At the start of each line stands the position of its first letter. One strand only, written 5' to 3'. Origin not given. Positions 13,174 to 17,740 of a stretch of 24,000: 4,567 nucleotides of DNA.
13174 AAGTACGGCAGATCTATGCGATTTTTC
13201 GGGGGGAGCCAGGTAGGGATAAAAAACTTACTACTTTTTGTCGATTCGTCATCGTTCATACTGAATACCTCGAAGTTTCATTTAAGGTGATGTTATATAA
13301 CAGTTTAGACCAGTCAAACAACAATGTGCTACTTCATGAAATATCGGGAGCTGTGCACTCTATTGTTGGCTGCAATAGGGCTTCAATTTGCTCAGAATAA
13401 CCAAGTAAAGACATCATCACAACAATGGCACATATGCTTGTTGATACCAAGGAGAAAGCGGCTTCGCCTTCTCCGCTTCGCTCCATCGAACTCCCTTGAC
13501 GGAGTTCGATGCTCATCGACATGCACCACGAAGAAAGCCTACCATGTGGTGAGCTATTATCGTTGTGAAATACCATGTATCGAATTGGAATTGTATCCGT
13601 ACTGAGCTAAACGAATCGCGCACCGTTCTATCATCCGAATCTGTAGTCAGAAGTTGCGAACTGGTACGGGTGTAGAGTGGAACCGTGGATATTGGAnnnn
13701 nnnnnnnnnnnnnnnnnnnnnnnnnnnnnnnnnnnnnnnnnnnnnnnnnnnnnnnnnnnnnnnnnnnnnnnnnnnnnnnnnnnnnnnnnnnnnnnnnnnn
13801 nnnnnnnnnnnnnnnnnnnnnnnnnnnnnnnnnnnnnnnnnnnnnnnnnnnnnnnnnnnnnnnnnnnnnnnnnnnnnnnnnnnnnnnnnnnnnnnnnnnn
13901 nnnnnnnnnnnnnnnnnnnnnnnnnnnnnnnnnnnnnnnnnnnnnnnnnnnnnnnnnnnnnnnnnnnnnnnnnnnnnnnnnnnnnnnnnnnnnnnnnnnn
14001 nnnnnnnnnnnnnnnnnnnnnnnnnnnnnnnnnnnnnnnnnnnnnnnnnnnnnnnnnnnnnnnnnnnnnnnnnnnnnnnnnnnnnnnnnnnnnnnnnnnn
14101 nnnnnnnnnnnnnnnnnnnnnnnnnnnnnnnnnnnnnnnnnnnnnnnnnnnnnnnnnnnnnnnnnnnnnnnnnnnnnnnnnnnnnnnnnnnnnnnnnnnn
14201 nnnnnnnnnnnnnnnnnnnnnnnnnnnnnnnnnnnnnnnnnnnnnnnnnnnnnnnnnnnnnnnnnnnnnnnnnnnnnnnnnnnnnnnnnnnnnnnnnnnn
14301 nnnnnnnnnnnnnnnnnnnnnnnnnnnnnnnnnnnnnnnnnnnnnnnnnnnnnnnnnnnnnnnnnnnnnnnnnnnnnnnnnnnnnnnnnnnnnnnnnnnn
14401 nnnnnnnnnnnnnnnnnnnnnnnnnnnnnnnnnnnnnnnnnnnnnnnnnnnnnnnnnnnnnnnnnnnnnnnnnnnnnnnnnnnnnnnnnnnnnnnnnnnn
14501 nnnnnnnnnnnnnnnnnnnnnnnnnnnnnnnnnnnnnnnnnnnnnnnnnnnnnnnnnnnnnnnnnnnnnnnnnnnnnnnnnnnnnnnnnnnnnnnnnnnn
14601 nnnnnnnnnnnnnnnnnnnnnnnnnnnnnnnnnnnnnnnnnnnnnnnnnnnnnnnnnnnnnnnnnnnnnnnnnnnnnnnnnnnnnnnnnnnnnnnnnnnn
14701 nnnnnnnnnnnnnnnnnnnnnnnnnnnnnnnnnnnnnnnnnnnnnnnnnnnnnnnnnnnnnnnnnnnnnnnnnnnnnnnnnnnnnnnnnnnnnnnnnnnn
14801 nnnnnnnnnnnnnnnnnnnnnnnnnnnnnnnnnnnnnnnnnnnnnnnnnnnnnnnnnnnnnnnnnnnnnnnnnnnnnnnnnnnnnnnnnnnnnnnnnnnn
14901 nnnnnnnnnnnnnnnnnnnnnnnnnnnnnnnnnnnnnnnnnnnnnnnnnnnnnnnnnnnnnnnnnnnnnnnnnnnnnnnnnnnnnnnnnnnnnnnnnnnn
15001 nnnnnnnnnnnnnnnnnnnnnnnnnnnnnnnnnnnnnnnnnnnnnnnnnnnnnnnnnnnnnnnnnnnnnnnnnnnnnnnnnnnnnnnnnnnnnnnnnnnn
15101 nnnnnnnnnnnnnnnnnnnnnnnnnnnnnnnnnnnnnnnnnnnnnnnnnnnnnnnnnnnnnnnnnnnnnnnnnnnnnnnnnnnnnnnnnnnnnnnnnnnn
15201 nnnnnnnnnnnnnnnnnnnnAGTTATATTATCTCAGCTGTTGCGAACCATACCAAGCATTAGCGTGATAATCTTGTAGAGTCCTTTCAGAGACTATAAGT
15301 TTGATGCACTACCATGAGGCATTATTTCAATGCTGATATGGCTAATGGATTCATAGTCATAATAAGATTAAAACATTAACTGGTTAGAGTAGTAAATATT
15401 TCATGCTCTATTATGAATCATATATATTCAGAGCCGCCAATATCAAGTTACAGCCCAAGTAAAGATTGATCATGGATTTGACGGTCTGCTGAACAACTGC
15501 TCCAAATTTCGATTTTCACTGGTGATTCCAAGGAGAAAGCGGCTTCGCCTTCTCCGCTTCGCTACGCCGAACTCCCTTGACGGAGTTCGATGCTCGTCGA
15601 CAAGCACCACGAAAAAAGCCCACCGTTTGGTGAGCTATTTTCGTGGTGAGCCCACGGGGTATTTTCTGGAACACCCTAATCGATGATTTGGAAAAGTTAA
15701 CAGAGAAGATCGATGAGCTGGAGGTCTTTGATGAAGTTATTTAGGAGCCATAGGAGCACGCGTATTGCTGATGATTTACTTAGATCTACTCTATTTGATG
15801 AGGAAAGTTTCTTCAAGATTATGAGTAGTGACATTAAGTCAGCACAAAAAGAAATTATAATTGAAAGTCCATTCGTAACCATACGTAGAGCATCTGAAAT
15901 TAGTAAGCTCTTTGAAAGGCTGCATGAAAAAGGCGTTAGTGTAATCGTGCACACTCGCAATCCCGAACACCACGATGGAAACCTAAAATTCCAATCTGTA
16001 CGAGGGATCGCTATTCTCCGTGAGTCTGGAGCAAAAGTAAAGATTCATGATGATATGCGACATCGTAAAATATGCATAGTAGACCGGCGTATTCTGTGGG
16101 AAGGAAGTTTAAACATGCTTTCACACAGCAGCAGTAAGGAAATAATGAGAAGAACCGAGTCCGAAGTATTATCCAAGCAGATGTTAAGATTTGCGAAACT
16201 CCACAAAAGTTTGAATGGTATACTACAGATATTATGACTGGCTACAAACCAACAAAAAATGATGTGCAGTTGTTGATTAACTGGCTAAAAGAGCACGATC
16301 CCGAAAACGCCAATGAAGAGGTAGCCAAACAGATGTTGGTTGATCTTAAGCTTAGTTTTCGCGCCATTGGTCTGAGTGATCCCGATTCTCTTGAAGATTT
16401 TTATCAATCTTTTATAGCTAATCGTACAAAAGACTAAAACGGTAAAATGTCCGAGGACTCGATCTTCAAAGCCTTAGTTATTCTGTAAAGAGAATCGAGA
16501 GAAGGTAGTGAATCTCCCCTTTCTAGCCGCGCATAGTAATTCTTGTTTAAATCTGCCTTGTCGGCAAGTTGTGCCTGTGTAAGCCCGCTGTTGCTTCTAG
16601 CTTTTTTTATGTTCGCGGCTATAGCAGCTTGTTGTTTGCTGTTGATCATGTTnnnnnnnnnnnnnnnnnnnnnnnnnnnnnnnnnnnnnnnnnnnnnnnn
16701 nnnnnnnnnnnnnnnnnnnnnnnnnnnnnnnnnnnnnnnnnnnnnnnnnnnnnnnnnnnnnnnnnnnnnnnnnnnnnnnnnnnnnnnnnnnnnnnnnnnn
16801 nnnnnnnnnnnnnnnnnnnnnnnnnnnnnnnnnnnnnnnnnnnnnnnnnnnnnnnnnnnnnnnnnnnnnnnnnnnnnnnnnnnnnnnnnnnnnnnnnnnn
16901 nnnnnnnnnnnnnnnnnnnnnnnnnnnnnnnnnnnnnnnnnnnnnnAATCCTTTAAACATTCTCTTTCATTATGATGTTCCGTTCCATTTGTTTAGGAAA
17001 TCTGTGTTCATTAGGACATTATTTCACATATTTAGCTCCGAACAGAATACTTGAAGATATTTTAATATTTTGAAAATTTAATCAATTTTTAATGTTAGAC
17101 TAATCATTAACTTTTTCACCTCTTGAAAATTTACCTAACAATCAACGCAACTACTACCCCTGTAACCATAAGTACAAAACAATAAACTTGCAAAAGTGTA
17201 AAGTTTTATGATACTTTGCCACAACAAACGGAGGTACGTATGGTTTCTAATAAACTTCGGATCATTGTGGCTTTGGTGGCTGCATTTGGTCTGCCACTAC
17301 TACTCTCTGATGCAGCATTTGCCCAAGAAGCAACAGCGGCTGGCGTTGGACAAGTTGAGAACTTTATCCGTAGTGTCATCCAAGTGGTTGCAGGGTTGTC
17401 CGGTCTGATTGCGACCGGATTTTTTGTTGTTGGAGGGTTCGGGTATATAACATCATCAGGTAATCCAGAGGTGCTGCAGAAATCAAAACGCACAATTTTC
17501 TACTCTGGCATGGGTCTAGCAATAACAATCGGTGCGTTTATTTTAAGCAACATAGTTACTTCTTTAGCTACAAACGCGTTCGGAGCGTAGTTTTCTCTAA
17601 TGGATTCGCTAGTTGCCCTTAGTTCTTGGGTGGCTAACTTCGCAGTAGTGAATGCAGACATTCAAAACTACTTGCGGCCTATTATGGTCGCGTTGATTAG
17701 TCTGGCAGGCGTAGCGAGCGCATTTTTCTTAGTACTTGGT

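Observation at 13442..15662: Two ~130-bp structured direct repeats bracket the SEFIR/TIR gene (2,081-bp period)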

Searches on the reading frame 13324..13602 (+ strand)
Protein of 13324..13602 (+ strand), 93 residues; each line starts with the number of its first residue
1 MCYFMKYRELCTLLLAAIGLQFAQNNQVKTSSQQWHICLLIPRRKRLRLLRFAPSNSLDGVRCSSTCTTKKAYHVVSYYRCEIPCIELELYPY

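Call 61: search_protein_representatives(protein=window:13324-13602:+)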
Query: 93 residues. Proteins with E-value up to 0.001 (for the whole library): 1; up to 1e-10: 0; up to 1e-30: 0. The best 1 are listed.
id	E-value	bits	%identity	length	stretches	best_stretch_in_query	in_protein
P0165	4.3e-06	43.2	29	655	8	54-87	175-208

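Call 85: search_protein_families(library=pfam, proteins=[P0165], max_evalue=0.01)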
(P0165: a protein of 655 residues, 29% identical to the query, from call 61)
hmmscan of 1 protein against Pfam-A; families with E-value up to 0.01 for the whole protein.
P0165 (655 aa): 3 families
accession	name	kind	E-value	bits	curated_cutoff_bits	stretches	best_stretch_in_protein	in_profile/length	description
PF15868.10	MBF2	-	1.2e-06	29.4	25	0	344-378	24-56/90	Transcription activator MBF2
PF16391.11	DUF5000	-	0.00035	21.3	25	0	356-375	108-127/141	Domain of unknown function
PF22771.1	ToxA_barrel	-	0.0099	16.8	27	0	398-428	15-45/89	Dermonecrotic toxin, barrel-like domain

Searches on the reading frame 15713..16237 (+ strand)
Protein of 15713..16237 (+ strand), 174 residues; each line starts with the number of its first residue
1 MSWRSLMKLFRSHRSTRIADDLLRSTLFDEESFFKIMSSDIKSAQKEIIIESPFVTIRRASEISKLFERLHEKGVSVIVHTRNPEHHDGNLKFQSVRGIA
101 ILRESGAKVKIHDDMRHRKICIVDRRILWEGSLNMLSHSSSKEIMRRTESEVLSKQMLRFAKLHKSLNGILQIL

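Call 9: search_protein_families(library=pfam, proteins=[window:15713-16237:+], max_evalue=0.01)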
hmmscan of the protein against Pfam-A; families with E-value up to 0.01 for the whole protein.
window:15713-16237:+ (174 aa): 1 family
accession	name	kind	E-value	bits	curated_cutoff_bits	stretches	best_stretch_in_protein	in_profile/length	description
PF13091.12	PLDc_2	-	5.3e-11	42.9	27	1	39-158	3-125/132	PLD-like domain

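Call 18: find_encoding_contigs(protein=window:15713-16237:+, flank=10000, max_places=10)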
Protein window:15713-16237:+ (174 aa): no gene with exactly this product is on record in the collection.

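Call 27: find_homologous_proteins(query=window:15713-16237:+)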
Query window:15713-16237:+ (174 aa): 39 proteins with E <= 0.001 among 76 candidates.
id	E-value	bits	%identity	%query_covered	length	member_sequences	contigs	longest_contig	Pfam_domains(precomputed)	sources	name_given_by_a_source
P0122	7.3e-100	349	100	97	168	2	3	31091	PF13091.13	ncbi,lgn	-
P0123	4.0e-51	191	59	90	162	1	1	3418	PF13091.13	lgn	-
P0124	2.2e-49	186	58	95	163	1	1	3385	PF13091.13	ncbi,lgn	-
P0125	4.1e-49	185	61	83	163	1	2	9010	PF13091.13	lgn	-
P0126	7.5e-49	184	61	84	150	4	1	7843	PF13091.13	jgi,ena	-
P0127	7.7e-49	184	58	91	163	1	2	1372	PF13091.13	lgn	-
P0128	1.4e-47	180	59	83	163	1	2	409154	PF13091.13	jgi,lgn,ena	-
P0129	9.9e-47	177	56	91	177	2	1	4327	PF13091.13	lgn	-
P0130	1.2e-46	177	57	83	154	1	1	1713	PF13091.13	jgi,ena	-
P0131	1.8e-46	176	54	93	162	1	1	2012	PF13091.13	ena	-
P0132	1.5e-45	173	56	82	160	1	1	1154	PF13091.13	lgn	-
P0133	2.3e-45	172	58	80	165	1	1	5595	PF13091.13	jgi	jgi:phosphatidylserine/phosphatidylglycerophosphate/cardiolipin synthase-like enzyme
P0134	3.1e-45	172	51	94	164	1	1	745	PF13091.13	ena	-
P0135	3.1e-45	172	59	82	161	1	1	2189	PF13091.13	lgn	-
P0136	3.8e-45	172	57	82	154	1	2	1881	PF13091.13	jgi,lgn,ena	-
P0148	6.8e-39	151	56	78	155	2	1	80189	PF13091.13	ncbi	-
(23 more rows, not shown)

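Call 33: find_encoding_contigs(protein=P0122, flank=10000, max_places=10)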
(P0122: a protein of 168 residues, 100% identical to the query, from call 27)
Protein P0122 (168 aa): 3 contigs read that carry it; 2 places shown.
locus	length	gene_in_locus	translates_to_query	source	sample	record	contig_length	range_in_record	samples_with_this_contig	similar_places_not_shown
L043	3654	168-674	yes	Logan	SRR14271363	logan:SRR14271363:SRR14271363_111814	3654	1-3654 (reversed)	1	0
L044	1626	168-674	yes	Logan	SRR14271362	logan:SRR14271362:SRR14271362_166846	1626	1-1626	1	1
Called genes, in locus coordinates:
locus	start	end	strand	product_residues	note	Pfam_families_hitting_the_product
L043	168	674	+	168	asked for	PF13091:PLDc_2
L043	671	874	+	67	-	-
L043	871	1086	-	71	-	PF13560:HTH_31, PF12844:HTH_19, PF01381:HTH_3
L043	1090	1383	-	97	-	-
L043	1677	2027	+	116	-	PF04956:TrbC, PF18895:T4SS_pilin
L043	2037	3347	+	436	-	PF18895:T4SS_pilin (weak), PF19590:TrbL_3, PF19597:TrbL_4 (weak)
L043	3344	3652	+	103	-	?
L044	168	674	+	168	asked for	PF13091:PLDc_2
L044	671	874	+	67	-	-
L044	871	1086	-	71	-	PF13560:HTH_31, PF12844:HTH_19, PF01381:HTH_3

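Call 48: find_encoding_contigs(protein=P0128, flank=10000, max_places=3)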
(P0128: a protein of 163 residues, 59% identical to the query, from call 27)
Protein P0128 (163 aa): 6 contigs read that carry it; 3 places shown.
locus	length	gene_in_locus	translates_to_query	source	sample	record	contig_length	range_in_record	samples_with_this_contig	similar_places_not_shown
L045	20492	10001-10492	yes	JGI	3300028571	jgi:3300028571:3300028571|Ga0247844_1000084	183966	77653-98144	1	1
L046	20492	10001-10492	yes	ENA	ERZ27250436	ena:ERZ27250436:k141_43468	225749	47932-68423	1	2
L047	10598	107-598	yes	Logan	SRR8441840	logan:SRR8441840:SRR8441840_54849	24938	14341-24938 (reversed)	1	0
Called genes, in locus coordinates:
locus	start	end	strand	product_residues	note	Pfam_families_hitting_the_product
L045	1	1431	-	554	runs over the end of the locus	-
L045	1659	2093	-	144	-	-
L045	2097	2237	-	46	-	-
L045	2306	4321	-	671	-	PF22745:Nlig-Ia, PF01653:DNA_ligase_aden, PF03120:OB_DNA_ligase, PF14520:HHH_5 (faint), PF12826:HHH_2, PF00533:BRCT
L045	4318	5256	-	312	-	-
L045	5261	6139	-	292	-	PF01435:Peptidase_M48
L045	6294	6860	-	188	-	PF04011:LemA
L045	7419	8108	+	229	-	PF03734:YkuD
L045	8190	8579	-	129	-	-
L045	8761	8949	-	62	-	PF18930:DUF5679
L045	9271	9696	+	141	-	PF00011:HSP20, PF17886:ArsA_HSP20 (weak)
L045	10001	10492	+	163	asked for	PF13091:PLDc_2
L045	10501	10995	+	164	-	-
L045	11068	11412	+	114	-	PF04956:TrbC, PF18895:T4SS_pilin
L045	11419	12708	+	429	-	PF18895:T4SS_pilin, PF19590:TrbL_3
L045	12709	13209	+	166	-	PF12666:PrgI (weak)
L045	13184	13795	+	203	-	PF26593:TraC-like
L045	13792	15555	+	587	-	PF01935:DUF87, PF12846:AAA_10, PF19044:P-loop_TraG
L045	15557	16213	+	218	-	PF01551:Peptidase_M23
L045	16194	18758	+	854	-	PF26449:DUF8128, PF01935:DUF87 (weak)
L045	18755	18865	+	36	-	-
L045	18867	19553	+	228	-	PF02586:SRAP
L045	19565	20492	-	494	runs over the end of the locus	PF11074:DUF2779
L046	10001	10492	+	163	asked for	PF13091:PLDc_2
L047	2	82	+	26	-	?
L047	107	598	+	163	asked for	PF13091:PLDc_2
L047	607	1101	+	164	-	-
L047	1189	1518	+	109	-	PF04956:TrbC, PF18895:T4SS_pilin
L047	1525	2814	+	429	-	PF18895:T4SS_pilin, PF19590:TrbL_3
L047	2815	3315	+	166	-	PF12666:PrgI (weak)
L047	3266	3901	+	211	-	PF26593:TraC-like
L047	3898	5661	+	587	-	PF01935:DUF87, PF12846:AAA_10, PF19044:P-loop_TraG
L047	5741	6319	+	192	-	PF01551:Peptidase_M23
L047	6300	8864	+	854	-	PF26449:DUF8128, PF01935:DUF87 (weak)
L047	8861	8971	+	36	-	-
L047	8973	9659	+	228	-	PF02586:SRAP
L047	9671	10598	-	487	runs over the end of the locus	PF11074:DUF2779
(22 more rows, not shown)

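Call 49: find_encoding_contigs(protein=P0125, flank=10000, max_places=3)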
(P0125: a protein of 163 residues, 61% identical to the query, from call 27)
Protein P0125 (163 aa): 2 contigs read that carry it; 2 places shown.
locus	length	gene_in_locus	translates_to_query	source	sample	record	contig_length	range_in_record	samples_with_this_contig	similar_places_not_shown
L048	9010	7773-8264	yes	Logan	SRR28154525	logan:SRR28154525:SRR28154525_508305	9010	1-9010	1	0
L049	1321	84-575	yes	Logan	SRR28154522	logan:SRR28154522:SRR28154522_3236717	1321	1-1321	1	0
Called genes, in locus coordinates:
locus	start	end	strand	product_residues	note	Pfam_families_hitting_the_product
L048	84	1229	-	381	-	-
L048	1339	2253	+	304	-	PF08878:HamA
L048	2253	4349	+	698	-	PF00270:DEAD, PF04851:ResIII (weak), PF00271:Helicase_C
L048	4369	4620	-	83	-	-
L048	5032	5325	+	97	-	-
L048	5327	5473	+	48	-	-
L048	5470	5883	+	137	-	PF04492:Phage_rep_O (weak), PF13730:HTH_36 (weak)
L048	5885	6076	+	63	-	-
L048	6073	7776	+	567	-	PF00239:Resolvase, PF07508:Recombinase, PF13408:Zn_ribbon_recom (weak)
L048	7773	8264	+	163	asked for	PF13091:PLDc_2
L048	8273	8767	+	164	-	-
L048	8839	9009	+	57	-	?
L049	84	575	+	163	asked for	PF13091:PLDc_2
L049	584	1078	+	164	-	-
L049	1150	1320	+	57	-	?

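Call 54: find_encoding_contigs(protein=P0126, flank=6000, max_places=6)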
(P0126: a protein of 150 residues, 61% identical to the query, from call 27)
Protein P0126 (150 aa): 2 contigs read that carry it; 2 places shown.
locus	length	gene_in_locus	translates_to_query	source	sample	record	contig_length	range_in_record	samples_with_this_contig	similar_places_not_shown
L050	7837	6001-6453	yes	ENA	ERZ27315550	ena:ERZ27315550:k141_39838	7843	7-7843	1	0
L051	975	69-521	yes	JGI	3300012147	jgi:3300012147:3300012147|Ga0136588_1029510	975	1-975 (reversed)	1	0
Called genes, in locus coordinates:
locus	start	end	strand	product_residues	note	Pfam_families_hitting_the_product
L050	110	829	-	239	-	PF04203:Sortase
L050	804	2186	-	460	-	PF00092:VWA (faint)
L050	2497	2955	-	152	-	-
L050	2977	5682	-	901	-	PF01391:Collagen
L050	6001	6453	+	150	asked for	PF13091:PLDc_2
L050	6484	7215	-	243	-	PF07884:VKOR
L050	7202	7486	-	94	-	PF18905:DUF5661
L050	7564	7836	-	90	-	?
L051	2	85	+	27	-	?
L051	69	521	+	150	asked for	PF13091:PLDc_2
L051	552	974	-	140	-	?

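Call 55: find_encoding_contigs(protein=P0148, flank=6000, max_places=6)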
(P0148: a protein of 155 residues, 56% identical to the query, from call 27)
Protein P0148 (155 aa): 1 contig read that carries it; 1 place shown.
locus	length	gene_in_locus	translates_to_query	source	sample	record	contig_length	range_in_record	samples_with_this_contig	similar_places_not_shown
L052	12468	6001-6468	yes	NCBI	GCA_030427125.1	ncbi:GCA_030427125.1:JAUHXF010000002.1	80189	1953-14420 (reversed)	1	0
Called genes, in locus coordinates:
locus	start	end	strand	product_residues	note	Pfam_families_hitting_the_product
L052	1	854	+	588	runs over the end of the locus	PF17957:Big_7 (weak)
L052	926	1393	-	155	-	-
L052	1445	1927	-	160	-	PF08327:AHSA1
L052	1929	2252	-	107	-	PF12840:HTH_20, PF01022:HTH_5, PF14947:HTH_45 (weak)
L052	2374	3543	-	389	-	PF07690:MFS_1, PF05977:MFS_3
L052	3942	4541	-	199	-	PF01545:Cation_efflux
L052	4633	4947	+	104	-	PF12802:MarR_2, PF12840:HTH_20, PF01022:HTH_5, PF09339:HTH_IclR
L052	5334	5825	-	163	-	PF00857:Isochorismatase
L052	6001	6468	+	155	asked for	PF13091:PLDc_2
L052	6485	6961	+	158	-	-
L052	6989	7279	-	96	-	-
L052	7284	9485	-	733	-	PF13166:AAA_13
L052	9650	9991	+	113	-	PF04956:TrbC, PF18895:T4SS_pilin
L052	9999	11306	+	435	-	PF18895:T4SS_pilin, PF19590:TrbL_3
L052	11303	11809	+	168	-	PF12666:PrgI (weak)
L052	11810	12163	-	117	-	-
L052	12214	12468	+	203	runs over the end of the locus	PF26593:TraC-like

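Call 59: search_protein_families(library=padloc, proteins=[window:15731-16237:+], max_evalue=0.01)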
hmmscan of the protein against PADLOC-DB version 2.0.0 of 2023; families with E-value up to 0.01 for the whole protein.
window:15731-16237:+ (168 aa): 5 families
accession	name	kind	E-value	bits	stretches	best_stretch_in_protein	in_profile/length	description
PDLC03924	MkoC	-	3.6e-14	49.8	1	20-151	986-1120/1136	-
PDLC03922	MkoB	-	1.3e-06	25.9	1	29-155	314-442/610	-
PDLC02614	DrmC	-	5.2e-05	21.1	1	34-129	29-120/153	DrmC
PDLC00664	Effector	-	0.002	16.2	1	10-76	65-129/174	1TM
PDLC02588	DrmC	-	0.0035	15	1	85-132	168-215/256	DrmC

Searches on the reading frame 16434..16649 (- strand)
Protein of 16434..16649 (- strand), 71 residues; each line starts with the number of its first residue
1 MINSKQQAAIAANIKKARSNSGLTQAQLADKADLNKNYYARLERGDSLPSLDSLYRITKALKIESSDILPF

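Call 14: search_protein_families(library=pfam, proteins=[window:16434-16649:-], max_evalue=0.01)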
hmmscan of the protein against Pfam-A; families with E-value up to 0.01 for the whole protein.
window:16434-16649:- (71 aa): 5 families
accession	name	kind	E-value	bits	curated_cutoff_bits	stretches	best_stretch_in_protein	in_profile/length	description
PF01381.28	HTH_3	-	2.5e-13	50.3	23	1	14-65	1-52/55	Helix-turn-helix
PF12844.13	HTH_19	-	2.8e-09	37.2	30.2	1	13-66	3-56/64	Helix-turn-helix domain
PF13560.12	HTH_31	-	2.1e-08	34.8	27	1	11-62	3-55/64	Helix-turn-helix domain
PF13443.12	HTH_26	-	0.0001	22.9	22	1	13-69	1-58/63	Cro/C1-type HTH DNA-binding domain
PF13413.12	HTH_25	-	0.0084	16.3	24.6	0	15-46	3-34/62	Helix-turn-helix domain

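Call 59: search_protein_families(library=padloc, proteins=[window:16434-16649:-], max_evalue=0.01)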
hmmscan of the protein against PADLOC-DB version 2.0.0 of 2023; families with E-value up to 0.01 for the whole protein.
window:16434-16649:- (71 aa): 20 families
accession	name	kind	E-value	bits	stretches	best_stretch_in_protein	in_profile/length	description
PDLC03665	Control_protein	-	3.4e-13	47.7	1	9-71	8-71/77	control protein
PDLC02926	HTH_VI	-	5.6e-12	43.8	1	10-69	2-61/92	-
PDLC04142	capH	-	1.6e-11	43.2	1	7-69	4-66/103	capH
PDLC03947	RmrA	-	2.1e-07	28.1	1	4-63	6-65/383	-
PDLC03668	Control_protein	-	6.9e-07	27.7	1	10-68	9-65/79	control protein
PDLC03951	RmrA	-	2.1e-06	24.9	1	12-66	11-65/400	-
PDLC03954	RmrA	-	5.2e-06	23.6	1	11-65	12-66/380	-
PDLC03944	RmrA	-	5.7e-06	23.6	1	11-62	8-59/384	-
PDLC03952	RmrA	-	1.2e-05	22.3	1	5-62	18-75/395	-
PDLC03949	RmrA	-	1.3e-05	22.2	1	12-64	5-57/363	-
PDLC03666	Control_protein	-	1.9e-05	23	1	16-69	13-66/77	control protein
PDLC03664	Control_protein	-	7.8e-05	21.1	1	14-67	18-71/74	control protein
PDLC03671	Control_protein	-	0.00019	19.6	1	9-64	14-69/84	control protein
PDLC03943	RmrA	-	0.00031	17.9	1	12-64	5-57/370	-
PDLC03953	RmrA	-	0.00036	17.9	1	8-63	4-59/373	-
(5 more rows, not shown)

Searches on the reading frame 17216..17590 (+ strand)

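Call 14: search_protein_families(library=pfam, proteins=[window:17216-17590:+], max_evalue=0.01)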
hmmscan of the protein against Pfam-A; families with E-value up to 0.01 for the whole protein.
window:17216-17590:+ (124 aa): 2 families
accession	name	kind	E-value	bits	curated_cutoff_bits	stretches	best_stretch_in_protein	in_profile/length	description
PF04956.18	TrbC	-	2.8e-08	34.3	27.9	1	11-107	5-91/98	TrbC/VIRB2 pilin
PF18895.5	T4SS_pilin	-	7.4e-08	32.8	26.6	1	44-113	2-70/71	Type IV secretion system pilin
